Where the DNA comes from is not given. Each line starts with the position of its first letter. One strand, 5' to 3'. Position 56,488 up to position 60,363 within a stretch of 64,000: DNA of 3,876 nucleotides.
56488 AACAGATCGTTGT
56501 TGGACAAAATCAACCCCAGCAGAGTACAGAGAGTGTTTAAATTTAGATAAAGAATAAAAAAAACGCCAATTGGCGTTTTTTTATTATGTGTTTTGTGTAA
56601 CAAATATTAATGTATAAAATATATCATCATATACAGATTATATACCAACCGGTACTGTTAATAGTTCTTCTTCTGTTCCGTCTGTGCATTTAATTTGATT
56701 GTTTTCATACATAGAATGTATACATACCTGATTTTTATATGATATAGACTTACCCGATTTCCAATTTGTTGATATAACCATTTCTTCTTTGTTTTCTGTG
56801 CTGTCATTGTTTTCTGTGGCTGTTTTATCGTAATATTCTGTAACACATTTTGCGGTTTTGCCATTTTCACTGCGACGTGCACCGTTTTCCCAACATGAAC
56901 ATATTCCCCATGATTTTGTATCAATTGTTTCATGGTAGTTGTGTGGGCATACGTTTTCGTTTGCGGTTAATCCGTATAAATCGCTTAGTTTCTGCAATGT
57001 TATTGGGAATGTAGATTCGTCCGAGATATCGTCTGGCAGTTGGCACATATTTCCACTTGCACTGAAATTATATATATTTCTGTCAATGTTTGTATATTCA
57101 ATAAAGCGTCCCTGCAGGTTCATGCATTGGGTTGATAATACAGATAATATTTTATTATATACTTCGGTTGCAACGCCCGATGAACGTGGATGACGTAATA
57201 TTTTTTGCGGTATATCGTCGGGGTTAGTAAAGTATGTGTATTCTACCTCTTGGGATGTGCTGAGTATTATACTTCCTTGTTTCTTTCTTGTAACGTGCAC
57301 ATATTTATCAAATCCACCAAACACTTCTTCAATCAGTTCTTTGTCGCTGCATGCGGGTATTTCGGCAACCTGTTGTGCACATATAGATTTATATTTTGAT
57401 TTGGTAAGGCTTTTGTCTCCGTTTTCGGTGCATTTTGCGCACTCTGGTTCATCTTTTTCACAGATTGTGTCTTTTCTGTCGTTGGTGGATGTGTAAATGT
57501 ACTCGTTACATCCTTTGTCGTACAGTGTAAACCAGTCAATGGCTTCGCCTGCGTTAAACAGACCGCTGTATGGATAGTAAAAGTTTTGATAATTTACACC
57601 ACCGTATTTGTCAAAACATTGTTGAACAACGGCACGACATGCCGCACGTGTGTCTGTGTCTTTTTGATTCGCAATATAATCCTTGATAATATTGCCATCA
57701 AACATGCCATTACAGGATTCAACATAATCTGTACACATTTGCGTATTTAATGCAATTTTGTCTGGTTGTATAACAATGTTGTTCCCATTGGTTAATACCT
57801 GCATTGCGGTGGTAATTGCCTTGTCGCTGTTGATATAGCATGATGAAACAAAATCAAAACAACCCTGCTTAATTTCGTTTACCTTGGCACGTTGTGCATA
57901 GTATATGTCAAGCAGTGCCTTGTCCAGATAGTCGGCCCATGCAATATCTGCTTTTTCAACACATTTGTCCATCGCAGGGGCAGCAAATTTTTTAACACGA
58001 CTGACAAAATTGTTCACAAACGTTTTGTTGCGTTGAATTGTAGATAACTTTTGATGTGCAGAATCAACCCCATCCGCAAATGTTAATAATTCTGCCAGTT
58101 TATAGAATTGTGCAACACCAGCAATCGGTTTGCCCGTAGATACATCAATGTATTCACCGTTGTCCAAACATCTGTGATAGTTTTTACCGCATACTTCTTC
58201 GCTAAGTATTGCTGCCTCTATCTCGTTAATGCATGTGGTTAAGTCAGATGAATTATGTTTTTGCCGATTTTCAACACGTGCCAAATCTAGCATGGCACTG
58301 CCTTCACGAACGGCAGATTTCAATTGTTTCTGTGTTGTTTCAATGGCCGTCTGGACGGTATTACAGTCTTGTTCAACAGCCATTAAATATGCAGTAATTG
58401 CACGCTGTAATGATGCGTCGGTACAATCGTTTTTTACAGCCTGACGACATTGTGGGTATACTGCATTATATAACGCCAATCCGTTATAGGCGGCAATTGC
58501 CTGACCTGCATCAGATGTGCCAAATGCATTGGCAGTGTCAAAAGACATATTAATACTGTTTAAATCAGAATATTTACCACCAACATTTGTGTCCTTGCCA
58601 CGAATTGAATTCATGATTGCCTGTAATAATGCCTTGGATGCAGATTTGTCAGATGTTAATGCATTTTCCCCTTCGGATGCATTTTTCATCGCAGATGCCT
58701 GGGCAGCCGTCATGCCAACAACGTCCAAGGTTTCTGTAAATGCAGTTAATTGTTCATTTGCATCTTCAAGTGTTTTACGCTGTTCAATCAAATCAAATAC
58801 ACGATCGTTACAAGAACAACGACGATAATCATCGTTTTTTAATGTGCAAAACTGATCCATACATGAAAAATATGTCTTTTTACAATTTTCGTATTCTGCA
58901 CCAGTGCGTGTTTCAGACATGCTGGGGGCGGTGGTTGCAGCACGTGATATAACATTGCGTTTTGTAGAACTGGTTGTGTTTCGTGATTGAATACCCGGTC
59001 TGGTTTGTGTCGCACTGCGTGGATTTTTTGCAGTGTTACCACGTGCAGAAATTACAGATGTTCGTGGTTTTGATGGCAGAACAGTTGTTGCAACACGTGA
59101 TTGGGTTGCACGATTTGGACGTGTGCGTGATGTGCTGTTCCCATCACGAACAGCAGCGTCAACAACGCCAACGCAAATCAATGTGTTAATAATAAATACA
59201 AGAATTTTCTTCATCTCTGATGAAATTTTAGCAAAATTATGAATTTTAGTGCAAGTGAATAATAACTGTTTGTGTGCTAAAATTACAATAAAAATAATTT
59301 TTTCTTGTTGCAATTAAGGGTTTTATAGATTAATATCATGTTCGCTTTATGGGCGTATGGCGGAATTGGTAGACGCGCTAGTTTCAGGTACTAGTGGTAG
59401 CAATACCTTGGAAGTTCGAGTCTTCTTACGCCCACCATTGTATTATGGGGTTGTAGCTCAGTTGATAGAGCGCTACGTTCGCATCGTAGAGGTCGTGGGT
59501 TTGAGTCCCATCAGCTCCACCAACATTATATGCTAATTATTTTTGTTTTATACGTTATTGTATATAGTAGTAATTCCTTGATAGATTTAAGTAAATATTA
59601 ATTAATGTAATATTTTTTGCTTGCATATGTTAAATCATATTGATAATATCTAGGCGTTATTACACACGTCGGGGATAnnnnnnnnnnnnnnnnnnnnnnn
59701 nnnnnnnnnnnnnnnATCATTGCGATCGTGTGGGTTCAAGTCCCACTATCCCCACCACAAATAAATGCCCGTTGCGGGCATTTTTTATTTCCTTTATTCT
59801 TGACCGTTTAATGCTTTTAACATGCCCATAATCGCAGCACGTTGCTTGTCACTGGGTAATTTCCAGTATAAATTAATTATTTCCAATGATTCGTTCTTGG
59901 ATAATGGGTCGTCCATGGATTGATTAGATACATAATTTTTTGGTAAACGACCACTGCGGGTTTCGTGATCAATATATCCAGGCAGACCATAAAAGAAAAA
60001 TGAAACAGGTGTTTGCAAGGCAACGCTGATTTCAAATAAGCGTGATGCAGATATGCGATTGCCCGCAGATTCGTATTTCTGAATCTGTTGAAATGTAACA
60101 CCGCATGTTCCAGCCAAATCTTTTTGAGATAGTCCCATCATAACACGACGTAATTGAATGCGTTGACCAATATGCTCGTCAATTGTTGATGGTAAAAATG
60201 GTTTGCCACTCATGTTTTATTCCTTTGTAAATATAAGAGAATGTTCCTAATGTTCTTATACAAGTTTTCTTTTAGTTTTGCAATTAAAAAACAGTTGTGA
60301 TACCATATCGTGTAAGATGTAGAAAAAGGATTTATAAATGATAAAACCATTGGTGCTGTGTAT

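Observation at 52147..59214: Island of giant paralogous Cys-rich secreted proteins between rsmH and a tRNA cluster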

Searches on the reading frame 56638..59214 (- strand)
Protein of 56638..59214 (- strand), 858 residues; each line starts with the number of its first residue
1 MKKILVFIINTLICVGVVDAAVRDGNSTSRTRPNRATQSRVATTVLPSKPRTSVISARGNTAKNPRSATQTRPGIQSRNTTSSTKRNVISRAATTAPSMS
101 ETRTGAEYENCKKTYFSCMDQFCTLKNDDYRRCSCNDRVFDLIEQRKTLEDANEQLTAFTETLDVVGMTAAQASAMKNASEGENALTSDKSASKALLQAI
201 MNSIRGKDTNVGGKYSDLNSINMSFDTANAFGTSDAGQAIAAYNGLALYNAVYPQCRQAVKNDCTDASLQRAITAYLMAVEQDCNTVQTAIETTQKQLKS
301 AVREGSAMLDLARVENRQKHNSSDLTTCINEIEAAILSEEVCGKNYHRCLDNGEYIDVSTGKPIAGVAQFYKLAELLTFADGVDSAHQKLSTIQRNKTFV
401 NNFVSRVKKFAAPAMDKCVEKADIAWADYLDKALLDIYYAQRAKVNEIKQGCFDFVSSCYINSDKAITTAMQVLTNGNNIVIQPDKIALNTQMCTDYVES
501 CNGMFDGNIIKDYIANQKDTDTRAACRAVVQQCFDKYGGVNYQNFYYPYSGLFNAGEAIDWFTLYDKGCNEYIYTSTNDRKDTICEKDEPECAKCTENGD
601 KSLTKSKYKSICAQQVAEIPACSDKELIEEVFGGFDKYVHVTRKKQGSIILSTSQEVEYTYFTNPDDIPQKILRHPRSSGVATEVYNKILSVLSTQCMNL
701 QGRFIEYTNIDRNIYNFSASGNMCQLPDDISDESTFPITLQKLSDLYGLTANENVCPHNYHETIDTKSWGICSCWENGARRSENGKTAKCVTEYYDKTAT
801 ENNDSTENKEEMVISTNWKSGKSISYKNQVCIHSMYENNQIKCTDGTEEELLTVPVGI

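Call 5: search_protein_families(library=pfam, proteins=[window:56638-59214:-], max_evalue=1)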
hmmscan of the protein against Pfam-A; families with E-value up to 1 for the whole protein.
window:56638-59214:- (858 aa): 0 families

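Call 6: search_protein_families(library=ncbifam, proteins=[window:56638-59214:-], max_evalue=1)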
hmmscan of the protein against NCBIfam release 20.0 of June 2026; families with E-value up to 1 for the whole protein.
window:56638-59214:- (858 aa): 0 families

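Call 13: find_homologous_proteins(query=window:56638-59214:-, max_evalue=0.001)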
Query window:56638-59214:- (858 aa): 907 proteins with E <= 0.001 among 8000 candidates; the best 120 are listed.
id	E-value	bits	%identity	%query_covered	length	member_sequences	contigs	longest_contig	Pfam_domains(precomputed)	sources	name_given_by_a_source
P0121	0.0e+0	1950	100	100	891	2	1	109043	-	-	-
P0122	0.0e+0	1298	71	97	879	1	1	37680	-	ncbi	-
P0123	0.0e+0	1289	69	100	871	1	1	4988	-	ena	-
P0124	0.0e+0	1092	63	97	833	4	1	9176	-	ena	-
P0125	0.0e+0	1090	62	100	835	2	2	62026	-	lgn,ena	-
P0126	0.0e+0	1088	62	98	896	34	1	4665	-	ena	-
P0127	0.0e+0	1076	61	100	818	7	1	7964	-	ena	-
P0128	0.0e+0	1074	63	98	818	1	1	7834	-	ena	-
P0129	0.0e+0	1074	63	98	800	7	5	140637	-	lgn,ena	-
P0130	0.0e+0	1073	64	93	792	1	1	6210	-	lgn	-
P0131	0.0e+0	1068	62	97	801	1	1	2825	-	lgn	-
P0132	0.0e+0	1067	60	100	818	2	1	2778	-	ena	-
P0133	0.0e+0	1067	62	98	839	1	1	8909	-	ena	-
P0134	0.0e+0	1062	62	98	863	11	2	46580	-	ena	-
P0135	0.0e+0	1057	62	98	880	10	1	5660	-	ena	-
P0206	1.0e-288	978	54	100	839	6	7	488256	-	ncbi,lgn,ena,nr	ncbi:MAG: hypothetical protein J6R52_02615 [Alphaproteobacteria bacterium]|nr:hypothetical protein [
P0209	3.8e-288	976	59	97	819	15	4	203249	-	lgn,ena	-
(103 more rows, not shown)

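Call 14: find_encoding_contigs(protein=P0206, flank=10000, max_places=1)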
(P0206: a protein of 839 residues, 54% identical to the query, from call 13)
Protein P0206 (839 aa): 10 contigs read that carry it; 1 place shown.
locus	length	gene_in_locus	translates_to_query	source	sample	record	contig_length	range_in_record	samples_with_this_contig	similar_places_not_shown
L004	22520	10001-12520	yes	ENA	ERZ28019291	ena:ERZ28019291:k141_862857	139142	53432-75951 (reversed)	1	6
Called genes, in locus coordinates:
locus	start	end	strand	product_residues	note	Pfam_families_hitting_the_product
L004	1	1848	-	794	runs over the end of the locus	-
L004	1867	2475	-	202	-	PF07750:GcrA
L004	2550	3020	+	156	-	PF01478:Peptidase_A24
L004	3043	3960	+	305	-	-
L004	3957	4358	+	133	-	-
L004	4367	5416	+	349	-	-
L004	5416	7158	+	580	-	-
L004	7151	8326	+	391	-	-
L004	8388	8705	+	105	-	-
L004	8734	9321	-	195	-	-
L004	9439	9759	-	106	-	-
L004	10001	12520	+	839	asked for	-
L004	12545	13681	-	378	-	PF02684:LpxB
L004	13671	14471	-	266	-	PF00132:Hexapep (weak), PF25084:LbH_EIF2B (faint), PF25087:GMPPB_C, PF00132:Hexapep, PF13720:Acetyltransf_11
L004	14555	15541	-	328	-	-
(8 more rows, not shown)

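Call 15: find_encoding_contigs(protein=P0209, flank=10000, max_places=1)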
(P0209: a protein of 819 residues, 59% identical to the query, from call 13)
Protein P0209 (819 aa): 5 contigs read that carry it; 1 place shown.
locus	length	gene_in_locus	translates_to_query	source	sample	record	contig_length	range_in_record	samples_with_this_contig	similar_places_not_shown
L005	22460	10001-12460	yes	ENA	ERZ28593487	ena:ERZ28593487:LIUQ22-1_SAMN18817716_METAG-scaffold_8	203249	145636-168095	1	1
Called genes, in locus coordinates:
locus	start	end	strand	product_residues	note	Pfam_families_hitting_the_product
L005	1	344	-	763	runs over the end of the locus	-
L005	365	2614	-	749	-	-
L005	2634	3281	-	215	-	PF07750:GcrA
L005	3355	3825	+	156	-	PF01478:Peptidase_A24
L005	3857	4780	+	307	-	-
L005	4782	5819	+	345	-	-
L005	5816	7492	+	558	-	-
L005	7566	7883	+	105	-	-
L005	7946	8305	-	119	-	-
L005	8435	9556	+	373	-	PF21476:PF0610-like_N (faint)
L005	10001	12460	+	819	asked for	-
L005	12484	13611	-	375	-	PF02684:LpxB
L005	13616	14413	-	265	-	PF00132:Hexapep, PF25084:LbH_EIF2B (faint), PF25087:GMPPB_C, PF00132:Hexapep, PF13720:Acetyltransf_11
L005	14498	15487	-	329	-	-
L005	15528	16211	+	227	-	PF02384:N6_Mtase (weak), PF06325:PrmA, PF05175:MTS, PF01170:UPF0020, PF13847:Methyltransf_31, PF08241:Methyltransf_11, PF08242:Methyltransf_12 (weak), PF13649:Methyltransf_25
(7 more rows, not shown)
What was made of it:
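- B ancestrally neighbours lpxB/lpxA and envelope genes (calls 14, 15).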

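Call 81: search_protein_families(library=phrogs, proteins=[window:56638-59214:-], max_evalue=0.01)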
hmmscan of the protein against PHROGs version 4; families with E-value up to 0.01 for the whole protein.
window:56638-59214:- (858 aa): 0 families

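Call 82: search_protein_families(library=padloc, proteins=[window:56638-59214:-], max_evalue=0.01)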
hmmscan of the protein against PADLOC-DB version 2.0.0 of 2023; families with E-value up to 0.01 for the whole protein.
window:56638-59214:- (858 aa): 0 families

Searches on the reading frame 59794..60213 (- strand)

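Call 30: search_protein_families(library=pfam, proteins=[window:59794-60213:-], max_evalue=0.01)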
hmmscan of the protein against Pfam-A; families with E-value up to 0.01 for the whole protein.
window:59794-60213:- (139 aa): 2 families
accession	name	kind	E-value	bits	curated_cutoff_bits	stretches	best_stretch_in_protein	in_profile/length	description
PF01381.28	HTH_3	-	1.7e-10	41.2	23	1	20-72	2-54/55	Helix-turn-helix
PF13560.12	HTH_31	-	0.0031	18.2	27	1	15-68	2-56/64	Helix-turn-helix domain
